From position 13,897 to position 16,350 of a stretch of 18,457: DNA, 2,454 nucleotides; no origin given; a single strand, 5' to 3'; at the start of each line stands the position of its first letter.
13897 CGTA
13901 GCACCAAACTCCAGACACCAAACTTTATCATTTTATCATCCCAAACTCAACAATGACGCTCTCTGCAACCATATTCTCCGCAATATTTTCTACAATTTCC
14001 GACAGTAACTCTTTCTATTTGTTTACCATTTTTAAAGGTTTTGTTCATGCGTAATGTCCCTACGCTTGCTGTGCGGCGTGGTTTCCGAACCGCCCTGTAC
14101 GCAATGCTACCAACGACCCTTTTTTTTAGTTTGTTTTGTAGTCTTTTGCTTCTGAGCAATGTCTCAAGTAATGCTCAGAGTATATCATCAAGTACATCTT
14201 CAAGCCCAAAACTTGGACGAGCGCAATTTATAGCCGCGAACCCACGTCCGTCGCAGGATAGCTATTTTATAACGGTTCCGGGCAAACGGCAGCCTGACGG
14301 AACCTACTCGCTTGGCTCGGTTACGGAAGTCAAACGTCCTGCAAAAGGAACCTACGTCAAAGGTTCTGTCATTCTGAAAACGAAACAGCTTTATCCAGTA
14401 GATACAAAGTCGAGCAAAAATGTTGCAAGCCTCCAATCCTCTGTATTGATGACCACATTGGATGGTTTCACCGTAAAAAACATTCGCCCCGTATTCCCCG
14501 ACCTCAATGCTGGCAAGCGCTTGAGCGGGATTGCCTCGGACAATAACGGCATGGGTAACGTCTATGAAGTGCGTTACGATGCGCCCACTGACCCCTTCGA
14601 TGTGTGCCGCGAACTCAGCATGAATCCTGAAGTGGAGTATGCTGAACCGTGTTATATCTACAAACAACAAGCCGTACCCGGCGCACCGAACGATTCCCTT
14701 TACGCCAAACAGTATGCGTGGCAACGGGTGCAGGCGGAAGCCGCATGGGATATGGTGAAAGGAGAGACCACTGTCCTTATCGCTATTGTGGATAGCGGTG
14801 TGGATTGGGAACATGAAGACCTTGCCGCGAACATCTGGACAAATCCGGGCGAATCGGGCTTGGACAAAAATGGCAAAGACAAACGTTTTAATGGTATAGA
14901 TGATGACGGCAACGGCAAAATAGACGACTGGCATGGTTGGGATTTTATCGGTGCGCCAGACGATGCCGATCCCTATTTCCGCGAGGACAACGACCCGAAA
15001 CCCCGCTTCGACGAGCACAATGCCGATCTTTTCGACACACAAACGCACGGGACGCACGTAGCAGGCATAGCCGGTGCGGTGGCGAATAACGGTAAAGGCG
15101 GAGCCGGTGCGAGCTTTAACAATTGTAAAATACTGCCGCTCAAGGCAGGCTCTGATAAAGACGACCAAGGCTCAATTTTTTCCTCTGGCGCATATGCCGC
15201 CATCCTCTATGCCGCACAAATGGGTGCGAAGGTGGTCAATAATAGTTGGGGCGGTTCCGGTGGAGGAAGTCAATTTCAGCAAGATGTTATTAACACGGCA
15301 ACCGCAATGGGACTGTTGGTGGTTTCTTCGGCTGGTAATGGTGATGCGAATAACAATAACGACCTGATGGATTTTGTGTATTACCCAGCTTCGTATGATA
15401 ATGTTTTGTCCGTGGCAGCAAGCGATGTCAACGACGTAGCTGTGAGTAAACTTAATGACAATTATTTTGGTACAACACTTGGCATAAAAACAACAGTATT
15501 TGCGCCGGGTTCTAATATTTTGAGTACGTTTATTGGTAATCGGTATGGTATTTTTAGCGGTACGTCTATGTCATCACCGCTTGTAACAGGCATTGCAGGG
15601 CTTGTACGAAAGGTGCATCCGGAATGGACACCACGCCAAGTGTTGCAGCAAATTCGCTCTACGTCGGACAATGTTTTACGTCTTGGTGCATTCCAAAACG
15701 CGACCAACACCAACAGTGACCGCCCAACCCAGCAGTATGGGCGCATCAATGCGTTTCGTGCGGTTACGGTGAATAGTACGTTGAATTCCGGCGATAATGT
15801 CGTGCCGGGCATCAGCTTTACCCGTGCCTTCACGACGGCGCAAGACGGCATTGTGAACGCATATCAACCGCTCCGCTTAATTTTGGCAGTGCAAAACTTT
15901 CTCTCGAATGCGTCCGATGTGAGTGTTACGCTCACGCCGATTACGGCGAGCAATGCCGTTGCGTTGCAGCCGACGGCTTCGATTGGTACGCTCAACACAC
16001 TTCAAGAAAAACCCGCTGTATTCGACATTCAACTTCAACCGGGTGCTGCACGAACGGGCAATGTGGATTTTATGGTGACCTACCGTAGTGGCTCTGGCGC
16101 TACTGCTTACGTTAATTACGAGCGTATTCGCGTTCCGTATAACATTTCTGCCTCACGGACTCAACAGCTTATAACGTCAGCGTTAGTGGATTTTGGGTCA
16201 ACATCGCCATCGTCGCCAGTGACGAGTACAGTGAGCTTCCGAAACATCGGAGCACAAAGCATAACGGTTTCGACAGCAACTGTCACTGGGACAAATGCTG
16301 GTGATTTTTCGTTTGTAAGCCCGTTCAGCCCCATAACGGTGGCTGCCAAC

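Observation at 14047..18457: Giant secreted S8 subtilase with an unusual C-terminal domain train, missed by the ORF track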

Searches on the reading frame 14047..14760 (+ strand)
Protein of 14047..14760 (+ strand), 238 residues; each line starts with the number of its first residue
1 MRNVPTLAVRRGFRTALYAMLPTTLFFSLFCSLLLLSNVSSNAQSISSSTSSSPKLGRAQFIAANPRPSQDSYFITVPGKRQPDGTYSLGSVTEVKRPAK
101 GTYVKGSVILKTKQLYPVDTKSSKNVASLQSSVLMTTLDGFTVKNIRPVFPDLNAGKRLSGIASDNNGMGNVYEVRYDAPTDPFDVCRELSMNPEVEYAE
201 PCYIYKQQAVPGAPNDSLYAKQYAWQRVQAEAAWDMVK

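Call 10: search_protein_families(library=pfam, proteins=[window:14047-14760:+], max_evalue=10)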
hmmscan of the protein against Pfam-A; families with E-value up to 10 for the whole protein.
window:14047-14760:+ (238 aa): 2 families
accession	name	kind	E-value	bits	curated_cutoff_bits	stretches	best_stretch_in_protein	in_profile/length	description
PF22148.1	Fervidolysin_NPro-like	-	0.0064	17.3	21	1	175-201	54-80/81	Fervidolysin N-terminal prodomain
PF16361.10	Peptidase_S8_N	-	0.011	16.7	30.5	1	165-215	59-104/142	N-terminal of Subtilase family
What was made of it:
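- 14176..14727 (+): N-terminal pro-region, aa 44-227 (putative intramolecular chaperone/inhibitor). Only sub-threshold hits: Fervidolysin_NPro-like at 17.3 bits against 21, and Peptidase_S8_N at 16.7 against 30.5, both at aa 165-215 (call 10).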

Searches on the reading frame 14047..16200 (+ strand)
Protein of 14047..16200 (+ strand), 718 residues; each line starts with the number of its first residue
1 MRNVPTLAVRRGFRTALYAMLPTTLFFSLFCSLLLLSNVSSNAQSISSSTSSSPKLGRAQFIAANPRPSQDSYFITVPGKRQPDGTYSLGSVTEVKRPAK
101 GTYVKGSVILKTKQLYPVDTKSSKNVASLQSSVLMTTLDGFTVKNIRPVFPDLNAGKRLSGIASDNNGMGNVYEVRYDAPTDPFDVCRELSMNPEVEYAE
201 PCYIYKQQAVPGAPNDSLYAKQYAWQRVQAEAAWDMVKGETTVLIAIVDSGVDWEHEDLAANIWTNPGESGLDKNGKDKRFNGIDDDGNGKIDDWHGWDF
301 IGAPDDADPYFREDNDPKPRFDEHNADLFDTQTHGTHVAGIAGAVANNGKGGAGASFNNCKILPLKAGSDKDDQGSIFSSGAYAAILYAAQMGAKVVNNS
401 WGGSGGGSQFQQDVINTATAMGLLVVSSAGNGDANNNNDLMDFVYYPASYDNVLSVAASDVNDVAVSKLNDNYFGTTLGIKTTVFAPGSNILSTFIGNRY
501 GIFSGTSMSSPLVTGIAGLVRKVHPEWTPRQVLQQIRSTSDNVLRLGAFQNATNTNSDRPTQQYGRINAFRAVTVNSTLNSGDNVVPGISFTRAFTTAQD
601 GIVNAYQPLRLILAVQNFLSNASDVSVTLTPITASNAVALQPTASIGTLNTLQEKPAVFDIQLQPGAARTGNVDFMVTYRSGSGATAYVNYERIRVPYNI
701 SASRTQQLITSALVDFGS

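Call 34: search_solved_structures(query=window:14047-16200:+, max_evalue=1e-10)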
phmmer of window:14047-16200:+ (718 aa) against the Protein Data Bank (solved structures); distinct sequences matched with E-value up to 1e-10: 110 (the best 60 are shown).
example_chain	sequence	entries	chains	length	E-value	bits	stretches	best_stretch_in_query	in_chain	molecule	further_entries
3vv3_A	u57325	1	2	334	2e-35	125.8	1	228-543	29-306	Deseasin MCP-01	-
1dbi_A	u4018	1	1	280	2.3e-33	119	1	321-569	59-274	AK.1 SERINE PROTEASE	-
1thm_A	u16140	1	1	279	1e-28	103.6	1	332-556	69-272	THERMITASE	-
1tec_E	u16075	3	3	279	3e-28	102.1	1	332-556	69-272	THERMITASE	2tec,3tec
7w2a_A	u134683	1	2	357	5.5e-28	101.2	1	213-539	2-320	Peptidase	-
1sbi_A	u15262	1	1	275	8.9e-25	90.6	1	329-541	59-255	SUBTILISIN 8397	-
1sbh_A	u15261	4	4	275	1.1e-24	90.3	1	329-540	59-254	SUBTILISIN 8397+1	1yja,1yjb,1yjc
1a2q_A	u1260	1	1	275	1.1e-24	90.3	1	329-541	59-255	SUBTILISIN BPN'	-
1aqn_A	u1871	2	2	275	3e-24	88.8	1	329-541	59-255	SUBTILISIN 8324 | SUBTILISIN BPN'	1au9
1s01_A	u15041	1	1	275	5.5e-24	88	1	329-541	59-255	Subtilisin BPN'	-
1ak9_A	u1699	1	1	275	5.5e-24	88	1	329-541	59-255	SUBTILISIN 8321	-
2sni_E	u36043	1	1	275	8.4e-24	87.4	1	329-541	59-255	SUBTILISIN NOVO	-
1sbn_E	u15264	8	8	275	9.2e-24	87.2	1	329-541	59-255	SUBTILISIN NOVO BPN' | SUBTILISIN BPN'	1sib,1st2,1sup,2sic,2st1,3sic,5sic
1sub_A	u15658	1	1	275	9.3e-24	87.2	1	329-541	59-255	SUBTILISIN BPN' CRB-S3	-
1lw6_E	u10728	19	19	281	1.1e-23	87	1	329-541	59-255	SUBTILISIN BPN' | Subtilisin BPN' precursor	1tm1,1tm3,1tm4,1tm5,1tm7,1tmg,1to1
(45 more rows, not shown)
